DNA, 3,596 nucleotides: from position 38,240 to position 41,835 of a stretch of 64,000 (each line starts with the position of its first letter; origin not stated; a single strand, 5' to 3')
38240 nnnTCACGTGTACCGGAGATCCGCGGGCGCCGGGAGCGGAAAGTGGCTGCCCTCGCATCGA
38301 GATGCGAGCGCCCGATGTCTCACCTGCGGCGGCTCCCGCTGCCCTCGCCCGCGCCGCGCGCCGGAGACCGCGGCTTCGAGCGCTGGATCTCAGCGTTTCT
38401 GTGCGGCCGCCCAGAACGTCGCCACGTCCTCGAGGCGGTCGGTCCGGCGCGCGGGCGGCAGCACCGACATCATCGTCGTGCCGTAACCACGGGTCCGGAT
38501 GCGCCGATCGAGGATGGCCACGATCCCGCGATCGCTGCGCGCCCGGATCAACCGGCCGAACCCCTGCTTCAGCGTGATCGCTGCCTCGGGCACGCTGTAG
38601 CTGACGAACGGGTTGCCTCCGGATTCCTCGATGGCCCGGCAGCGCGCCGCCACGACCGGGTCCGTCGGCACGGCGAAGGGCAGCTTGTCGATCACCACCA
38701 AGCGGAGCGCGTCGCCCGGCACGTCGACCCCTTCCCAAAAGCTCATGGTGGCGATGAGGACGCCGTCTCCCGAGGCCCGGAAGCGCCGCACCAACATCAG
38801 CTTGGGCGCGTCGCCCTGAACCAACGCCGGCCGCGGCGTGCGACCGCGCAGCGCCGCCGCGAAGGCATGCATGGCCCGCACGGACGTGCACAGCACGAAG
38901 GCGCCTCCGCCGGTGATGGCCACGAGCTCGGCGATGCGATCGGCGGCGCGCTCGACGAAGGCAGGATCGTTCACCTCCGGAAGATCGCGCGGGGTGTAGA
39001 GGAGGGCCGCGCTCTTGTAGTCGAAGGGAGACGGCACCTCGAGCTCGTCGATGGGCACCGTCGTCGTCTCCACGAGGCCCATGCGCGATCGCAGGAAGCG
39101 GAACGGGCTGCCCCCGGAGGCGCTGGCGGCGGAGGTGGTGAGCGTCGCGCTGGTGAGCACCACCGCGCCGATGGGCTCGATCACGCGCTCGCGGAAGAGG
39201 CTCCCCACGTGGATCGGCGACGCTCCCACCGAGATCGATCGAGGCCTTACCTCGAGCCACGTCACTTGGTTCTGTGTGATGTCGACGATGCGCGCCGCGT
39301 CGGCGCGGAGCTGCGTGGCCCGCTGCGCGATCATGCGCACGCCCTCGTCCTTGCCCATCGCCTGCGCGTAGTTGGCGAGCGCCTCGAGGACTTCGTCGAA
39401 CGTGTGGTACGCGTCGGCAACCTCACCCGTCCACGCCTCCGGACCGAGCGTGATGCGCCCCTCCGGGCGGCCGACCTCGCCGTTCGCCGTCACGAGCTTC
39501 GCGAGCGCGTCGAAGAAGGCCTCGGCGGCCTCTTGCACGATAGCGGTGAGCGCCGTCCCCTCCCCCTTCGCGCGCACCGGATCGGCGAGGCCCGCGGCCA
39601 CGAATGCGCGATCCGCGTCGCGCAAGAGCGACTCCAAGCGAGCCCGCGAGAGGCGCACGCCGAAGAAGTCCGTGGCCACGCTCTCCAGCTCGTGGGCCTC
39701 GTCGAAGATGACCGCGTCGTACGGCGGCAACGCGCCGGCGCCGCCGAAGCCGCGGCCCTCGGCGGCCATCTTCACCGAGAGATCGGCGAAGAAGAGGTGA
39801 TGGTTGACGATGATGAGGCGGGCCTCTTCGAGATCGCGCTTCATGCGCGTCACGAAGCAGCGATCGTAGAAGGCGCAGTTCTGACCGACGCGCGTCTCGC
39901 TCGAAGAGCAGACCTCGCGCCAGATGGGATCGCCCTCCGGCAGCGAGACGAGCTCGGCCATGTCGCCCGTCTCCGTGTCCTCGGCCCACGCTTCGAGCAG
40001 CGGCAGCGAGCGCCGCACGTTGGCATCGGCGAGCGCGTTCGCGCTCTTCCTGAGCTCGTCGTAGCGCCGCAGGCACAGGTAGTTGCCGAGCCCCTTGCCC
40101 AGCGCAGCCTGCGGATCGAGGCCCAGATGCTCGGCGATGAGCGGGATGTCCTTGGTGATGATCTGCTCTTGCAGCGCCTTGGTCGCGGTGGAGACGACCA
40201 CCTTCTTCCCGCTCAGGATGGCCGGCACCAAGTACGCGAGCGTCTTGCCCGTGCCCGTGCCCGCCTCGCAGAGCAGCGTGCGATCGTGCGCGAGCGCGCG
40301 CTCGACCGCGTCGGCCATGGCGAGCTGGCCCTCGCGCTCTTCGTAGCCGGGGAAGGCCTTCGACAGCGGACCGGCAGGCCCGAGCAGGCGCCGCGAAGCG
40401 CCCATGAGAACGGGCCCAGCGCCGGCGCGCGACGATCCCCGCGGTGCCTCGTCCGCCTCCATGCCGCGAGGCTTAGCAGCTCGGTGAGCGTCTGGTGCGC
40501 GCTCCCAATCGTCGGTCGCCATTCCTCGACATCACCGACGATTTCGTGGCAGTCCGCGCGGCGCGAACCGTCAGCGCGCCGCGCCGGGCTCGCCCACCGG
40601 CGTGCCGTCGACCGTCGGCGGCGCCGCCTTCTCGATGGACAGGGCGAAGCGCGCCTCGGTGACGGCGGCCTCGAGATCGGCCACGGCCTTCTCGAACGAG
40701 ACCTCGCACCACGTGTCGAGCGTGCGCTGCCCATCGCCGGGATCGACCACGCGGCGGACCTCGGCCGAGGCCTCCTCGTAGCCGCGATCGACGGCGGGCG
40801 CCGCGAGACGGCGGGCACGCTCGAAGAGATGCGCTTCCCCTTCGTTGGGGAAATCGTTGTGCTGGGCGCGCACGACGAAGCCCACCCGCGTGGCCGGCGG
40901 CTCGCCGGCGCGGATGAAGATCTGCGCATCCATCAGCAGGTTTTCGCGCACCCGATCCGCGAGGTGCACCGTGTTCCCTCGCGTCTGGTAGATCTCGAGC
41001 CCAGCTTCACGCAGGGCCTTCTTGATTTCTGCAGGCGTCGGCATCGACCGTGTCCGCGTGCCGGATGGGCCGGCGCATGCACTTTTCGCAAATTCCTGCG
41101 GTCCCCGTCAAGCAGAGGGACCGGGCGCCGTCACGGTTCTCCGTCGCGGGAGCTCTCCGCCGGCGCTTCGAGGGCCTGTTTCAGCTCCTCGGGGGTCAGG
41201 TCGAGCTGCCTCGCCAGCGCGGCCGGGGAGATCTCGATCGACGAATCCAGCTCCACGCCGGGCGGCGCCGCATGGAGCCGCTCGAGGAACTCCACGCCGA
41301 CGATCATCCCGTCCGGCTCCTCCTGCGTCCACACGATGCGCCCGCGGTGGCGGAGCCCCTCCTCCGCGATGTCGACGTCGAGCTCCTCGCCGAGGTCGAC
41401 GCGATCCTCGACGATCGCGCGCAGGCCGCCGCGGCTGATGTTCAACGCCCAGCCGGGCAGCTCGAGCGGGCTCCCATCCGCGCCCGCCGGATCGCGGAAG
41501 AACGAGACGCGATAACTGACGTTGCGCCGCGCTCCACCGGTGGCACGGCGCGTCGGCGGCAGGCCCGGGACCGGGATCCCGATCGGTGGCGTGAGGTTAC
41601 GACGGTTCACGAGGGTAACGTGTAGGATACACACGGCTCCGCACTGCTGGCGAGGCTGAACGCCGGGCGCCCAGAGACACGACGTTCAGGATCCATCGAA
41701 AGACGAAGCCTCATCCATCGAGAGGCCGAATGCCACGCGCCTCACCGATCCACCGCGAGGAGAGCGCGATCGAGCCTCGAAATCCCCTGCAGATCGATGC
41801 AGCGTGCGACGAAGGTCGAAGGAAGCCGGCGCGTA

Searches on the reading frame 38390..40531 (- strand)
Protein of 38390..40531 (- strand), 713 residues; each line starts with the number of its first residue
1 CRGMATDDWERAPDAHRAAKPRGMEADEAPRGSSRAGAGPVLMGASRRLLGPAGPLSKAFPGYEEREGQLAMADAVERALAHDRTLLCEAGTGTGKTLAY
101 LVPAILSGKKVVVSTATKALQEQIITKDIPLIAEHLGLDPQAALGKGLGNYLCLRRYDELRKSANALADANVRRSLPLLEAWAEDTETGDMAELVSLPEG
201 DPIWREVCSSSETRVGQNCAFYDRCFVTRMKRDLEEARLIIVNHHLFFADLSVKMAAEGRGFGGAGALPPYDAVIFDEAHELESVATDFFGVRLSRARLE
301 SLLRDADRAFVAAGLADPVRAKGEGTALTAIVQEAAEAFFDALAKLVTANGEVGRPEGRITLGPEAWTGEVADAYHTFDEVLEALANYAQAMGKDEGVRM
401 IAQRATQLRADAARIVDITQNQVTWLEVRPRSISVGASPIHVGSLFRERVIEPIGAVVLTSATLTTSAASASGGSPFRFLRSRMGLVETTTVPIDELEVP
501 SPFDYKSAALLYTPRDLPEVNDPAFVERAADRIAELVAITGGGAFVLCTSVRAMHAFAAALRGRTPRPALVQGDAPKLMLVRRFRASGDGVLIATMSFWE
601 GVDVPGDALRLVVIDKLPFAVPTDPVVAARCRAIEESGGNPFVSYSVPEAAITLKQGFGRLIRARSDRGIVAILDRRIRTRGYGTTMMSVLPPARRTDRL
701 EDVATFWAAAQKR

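Call 30: search_protein_families(library=pfam, proteins=[window:38390-40531:-], max_evalue=0.001)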
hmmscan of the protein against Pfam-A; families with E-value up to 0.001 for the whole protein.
window:38390-40531:- (713 aa): 2 families
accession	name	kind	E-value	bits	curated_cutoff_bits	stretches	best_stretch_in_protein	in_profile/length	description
PF13307.12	Helicase_C_2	-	4.8e-42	144.3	25.3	1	533-693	1-169/170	Helicase C-terminal domain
PF00270.35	DEAD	-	2.7e-09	37.4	26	1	75-127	7-64/167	DEAD/DEAH box helicase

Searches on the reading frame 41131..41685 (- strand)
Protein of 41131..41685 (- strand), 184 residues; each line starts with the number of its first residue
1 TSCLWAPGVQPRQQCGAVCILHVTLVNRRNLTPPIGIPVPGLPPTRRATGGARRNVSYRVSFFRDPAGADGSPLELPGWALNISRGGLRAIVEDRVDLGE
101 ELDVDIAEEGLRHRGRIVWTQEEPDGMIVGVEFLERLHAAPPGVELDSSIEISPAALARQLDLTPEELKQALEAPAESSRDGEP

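Call 30: search_protein_families(library=pfam, proteins=[window:41131-41685:-], max_evalue=0.001)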
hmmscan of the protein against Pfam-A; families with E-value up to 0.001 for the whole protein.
window:41131-41685:- (184 aa): 1 family
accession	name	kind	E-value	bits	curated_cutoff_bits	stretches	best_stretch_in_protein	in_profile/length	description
PF07238.19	PilZ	-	8.1e-09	36.2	22.5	1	76-135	23-87/102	PilZ domain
